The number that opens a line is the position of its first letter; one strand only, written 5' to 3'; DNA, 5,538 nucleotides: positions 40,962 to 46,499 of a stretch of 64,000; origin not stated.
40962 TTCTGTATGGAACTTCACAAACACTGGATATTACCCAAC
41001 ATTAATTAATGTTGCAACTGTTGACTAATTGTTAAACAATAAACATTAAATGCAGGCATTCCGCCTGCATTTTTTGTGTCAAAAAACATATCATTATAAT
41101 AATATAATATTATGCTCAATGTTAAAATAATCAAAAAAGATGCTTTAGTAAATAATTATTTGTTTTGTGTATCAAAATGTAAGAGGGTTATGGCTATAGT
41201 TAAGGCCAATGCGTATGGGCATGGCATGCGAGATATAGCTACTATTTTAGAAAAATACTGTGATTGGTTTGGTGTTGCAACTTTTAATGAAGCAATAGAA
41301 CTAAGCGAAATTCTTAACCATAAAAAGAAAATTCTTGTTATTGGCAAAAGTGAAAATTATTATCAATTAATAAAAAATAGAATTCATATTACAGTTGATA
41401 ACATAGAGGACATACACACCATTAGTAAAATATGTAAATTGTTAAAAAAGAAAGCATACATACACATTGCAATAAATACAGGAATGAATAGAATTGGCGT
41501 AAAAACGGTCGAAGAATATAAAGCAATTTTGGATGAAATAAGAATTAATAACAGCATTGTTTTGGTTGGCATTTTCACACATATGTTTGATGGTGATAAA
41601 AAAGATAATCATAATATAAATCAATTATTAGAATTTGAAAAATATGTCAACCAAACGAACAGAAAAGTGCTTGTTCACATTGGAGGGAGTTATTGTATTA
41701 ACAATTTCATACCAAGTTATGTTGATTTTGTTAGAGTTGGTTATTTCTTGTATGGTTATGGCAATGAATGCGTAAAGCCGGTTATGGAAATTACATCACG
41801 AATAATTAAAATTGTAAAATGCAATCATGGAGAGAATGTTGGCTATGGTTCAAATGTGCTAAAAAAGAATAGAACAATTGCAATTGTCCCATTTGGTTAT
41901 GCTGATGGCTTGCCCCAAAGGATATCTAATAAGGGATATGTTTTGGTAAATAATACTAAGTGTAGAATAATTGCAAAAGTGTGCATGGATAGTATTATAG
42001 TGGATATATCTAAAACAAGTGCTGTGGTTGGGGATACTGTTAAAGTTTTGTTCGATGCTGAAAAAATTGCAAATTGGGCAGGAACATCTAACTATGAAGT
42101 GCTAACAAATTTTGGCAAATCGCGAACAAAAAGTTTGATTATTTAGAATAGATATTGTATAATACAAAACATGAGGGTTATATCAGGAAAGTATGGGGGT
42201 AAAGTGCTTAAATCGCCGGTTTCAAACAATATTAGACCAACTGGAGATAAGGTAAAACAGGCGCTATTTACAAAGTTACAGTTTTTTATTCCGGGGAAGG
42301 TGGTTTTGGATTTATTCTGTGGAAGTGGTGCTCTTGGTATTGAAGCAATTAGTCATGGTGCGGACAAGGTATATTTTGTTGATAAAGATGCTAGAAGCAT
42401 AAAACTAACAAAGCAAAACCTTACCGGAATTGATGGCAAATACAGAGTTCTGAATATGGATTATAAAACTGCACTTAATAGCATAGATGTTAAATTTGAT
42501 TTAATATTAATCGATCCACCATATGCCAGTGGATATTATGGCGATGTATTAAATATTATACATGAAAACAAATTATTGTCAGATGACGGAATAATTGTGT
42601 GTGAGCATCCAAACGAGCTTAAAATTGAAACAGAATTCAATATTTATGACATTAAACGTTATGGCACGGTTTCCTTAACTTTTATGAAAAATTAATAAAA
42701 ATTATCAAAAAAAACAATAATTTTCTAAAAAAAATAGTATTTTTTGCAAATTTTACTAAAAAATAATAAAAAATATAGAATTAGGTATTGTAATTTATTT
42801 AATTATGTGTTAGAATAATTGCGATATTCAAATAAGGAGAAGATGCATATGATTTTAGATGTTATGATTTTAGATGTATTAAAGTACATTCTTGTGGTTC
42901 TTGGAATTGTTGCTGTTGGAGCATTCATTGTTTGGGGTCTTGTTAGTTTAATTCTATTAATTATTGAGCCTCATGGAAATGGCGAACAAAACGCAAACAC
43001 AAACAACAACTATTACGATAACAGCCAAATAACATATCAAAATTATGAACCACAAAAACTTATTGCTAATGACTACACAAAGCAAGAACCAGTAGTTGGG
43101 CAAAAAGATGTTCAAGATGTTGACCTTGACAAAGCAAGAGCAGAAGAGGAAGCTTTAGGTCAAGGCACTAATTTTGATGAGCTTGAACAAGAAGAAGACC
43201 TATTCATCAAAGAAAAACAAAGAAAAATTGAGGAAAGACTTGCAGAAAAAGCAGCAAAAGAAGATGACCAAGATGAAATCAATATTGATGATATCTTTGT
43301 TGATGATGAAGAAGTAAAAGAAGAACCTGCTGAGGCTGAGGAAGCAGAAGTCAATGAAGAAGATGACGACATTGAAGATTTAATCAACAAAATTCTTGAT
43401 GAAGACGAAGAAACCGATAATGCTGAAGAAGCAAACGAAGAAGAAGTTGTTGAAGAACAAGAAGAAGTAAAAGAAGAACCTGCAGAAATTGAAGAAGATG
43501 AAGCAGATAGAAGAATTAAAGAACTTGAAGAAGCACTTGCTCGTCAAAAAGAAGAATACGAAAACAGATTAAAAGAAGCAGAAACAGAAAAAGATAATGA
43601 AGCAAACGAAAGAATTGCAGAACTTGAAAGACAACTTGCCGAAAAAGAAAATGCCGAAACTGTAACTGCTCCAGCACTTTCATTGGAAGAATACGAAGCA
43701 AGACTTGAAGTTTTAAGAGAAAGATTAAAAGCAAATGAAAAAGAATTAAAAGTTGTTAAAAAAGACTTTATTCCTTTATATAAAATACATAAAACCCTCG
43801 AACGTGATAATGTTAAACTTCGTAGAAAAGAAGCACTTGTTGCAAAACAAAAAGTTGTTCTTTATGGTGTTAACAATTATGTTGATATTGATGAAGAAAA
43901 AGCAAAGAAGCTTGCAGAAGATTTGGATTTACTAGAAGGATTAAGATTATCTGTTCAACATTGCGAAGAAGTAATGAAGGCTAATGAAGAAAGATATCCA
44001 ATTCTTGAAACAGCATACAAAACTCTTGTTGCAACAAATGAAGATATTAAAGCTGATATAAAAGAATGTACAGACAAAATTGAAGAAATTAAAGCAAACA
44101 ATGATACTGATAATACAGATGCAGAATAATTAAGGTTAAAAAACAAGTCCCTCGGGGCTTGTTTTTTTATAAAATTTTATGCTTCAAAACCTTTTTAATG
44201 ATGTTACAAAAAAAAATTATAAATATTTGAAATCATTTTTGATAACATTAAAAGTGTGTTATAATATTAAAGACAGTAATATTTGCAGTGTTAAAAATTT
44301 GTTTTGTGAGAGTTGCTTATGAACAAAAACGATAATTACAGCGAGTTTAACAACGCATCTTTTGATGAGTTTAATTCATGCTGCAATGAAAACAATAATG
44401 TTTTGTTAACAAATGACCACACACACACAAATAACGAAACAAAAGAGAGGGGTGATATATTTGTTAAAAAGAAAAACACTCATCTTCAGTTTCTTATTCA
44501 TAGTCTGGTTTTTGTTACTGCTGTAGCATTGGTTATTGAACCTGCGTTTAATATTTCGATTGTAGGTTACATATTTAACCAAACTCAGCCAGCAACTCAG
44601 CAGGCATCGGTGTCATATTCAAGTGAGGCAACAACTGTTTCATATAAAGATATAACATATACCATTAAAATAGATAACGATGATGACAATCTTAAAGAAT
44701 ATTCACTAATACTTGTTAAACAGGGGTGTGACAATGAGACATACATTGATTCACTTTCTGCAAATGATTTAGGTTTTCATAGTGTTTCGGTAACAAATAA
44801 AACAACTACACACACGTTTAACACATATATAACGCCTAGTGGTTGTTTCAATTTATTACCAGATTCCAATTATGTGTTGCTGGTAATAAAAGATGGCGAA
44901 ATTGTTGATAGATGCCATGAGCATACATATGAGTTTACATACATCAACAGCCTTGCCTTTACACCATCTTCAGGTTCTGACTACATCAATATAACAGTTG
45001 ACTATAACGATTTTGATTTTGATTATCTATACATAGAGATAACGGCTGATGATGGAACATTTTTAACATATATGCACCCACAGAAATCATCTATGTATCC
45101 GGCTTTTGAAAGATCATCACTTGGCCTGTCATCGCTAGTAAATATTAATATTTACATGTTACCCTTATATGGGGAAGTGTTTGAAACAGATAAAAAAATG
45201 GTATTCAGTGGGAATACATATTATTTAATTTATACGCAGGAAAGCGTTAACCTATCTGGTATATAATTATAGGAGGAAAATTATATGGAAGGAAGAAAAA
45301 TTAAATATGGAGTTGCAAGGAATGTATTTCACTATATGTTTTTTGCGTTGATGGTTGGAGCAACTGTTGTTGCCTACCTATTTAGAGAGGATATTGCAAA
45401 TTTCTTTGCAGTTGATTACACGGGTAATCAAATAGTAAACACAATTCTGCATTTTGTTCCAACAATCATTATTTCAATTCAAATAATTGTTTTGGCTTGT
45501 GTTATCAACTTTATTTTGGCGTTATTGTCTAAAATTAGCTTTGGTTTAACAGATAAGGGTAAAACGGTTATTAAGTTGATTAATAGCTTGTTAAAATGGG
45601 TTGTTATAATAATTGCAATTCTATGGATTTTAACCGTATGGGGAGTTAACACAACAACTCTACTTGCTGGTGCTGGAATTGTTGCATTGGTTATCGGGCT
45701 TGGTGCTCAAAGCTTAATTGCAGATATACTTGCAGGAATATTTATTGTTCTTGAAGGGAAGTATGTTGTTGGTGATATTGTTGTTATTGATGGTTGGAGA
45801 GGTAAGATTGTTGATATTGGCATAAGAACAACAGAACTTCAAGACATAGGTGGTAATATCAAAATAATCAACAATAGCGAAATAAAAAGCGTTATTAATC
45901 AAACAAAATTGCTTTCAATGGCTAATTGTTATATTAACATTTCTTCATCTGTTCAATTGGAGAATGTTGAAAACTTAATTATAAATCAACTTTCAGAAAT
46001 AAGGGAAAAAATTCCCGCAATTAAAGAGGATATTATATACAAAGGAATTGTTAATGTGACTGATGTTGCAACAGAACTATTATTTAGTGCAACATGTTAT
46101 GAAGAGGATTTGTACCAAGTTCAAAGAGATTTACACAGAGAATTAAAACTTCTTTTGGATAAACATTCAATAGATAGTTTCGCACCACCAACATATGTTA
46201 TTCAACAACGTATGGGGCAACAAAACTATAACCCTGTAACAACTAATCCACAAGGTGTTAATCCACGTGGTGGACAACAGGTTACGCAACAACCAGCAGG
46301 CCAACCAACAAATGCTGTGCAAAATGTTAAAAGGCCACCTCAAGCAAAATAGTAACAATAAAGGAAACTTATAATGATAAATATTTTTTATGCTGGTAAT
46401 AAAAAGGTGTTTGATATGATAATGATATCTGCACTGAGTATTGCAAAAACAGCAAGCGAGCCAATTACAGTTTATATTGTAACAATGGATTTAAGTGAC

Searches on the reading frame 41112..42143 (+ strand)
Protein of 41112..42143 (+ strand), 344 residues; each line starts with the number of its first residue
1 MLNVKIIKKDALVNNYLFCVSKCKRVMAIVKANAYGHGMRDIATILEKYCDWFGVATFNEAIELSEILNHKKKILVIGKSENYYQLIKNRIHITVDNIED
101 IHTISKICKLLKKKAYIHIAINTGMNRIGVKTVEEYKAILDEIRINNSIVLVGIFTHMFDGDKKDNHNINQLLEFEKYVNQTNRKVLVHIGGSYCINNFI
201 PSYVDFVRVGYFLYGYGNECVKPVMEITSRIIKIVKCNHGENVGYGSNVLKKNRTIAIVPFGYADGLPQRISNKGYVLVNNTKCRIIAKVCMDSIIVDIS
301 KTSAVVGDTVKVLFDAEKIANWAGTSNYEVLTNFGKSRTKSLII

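Call 19: search_protein_families(library=pfam, proteins=[window:41112-42143:+], max_evalue=0.001)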
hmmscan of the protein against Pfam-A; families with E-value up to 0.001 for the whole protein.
window:41112-42143:+ (344 aa): 2 families
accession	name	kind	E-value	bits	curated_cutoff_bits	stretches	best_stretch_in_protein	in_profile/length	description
PF01168.26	Ala_racemase_N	-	1.1e-46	159.8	24.1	1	7-216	1-218/220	Alanine racemase, N-terminal domain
PF00842.27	Ala_racemase_C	-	6.5e-32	110.2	25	1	224-337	1-122/127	Alanine racemase, C-terminal domain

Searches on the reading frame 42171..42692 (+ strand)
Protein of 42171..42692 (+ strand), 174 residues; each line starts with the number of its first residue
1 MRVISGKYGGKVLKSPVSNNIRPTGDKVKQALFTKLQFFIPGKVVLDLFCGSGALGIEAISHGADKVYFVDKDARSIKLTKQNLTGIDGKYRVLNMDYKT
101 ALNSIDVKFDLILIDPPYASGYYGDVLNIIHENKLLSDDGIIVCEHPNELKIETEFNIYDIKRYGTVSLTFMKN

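Call 19: search_protein_families(library=pfam, proteins=[window:42171-42692:+], max_evalue=0.001)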
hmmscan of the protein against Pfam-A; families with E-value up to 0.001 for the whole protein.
window:42171-42692:+ (174 aa): 10 families
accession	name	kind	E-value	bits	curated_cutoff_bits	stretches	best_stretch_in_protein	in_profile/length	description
PF03602.21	Cons_hypoth95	-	2.4e-47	161.4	24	1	1-172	1-181/182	Conserved hypothetical protein 95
PF05175.20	MTS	-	4.9e-11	43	23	1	29-123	20-113/170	Methyltransferase small domain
PF13847.12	Methyltransf_31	-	1.1e-07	32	27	1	42-149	4-117/145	Methyltransferase domain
PF06325.19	PrmA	-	7.1e-07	29.5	22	1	41-89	161-209/296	Ribosomal protein L11 methyltransferase (PrmA)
PF02475.24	TRM5-TYW2_MTfase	-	1.6e-06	28.6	28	1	41-133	36-130/164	TRM5/TYW2 methyltransferase domain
PF13649.12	Methyltransf_25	-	4.1e-06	27.8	27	1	45-114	1-70/97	Methyltransferase domain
PF02086.21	MethyltransfD12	-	2.2e-05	24.7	22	0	29-81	5-59/253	D12 class N6 adenine-specific DNA methyltransferase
PF01170.24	UPF0020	-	2.3e-05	24.6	22.3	1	41-119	28-132/197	RMKL-like, methyltransferase domain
PF09445.16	Methyltransf_15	-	5.8e-05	23.2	22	1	43-119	2-82/165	RNA cap guanine-N2 methyltransferase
PF01555.25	N6_N4_Mtase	-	7.4e-05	23.2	26.7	0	40-75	180-214/221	DNA methylase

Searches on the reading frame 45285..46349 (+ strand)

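Call 3: search_protein_families(library=pfam, proteins=[window:45285-46349:+], max_evalue=0.01)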
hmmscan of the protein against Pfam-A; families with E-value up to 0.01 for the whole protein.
window:45285-46349:+ (355 aa): 2 families
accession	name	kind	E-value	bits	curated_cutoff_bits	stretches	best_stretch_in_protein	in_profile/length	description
PF00924.24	MS_channel_2nd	-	3.8e-12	46.6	20.2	1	144-207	2-67/68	Mechanosensitive ion channel, beta-domain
PF21088.3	MS_channel_1st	-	6.9e-09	36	23.1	1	102-142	2-42/42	Mechanosensitive ion channel, transmembrane helices 2/3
